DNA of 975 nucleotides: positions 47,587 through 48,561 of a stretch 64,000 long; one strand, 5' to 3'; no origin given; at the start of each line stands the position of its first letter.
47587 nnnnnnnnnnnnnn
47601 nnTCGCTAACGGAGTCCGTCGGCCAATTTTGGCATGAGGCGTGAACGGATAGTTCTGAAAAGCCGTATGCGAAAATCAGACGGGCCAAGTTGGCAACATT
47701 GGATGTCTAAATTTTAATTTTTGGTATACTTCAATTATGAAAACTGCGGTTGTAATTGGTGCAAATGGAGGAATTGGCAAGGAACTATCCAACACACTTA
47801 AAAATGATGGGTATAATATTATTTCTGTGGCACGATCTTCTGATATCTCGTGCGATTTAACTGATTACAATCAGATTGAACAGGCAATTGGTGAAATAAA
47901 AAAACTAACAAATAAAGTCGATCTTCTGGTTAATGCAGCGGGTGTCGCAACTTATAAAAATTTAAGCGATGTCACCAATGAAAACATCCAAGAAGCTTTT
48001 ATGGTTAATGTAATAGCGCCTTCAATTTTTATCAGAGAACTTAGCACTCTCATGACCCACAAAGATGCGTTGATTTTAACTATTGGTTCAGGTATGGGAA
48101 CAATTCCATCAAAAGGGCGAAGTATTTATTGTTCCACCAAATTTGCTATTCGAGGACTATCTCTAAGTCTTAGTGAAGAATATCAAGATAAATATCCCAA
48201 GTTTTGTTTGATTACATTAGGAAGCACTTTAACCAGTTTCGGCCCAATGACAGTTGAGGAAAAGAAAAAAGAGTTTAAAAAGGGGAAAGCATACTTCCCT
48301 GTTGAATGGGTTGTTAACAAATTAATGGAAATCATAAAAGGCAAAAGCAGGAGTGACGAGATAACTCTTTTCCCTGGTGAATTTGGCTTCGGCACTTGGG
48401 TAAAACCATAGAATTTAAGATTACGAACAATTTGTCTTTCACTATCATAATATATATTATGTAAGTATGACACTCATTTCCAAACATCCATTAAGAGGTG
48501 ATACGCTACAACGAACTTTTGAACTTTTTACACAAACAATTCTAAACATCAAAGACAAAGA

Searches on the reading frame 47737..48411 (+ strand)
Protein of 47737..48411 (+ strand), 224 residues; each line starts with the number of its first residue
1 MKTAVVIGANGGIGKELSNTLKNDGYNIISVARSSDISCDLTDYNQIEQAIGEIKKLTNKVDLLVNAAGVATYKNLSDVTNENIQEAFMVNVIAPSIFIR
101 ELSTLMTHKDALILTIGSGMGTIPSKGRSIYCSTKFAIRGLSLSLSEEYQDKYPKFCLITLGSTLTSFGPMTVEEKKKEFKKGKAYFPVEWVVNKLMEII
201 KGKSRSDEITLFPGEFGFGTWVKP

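Call 73: search_protein_families(library=pfam, proteins=[window:47737-48411:+], max_evalue=0.0001)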
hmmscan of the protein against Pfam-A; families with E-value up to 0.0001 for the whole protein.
window:47737-48411:+ (224 aa): 5 families
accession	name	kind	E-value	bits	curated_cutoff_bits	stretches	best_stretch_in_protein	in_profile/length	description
PF00106.31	adh_short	-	2.2e-30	106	26.6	1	2-168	1-186/195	short chain dehydrogenase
PF13561.12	adh_short_C2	-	4.1e-18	66.3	27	1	37-185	48-196/236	Enoyl-(Acyl carrier protein) reductase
PF08659.16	KR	-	1.4e-09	38.6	22.6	1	37-135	58-153/180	KR domain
PF04321.23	RmlD_sub_bind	-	1e-06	28.5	27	1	5-96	4-83/287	RmlD substrate binding domain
PF01370.27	Epimerase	-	2.7e-06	27.4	20.9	1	5-89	2-89/240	NAD dependent epimerase/dehydratase family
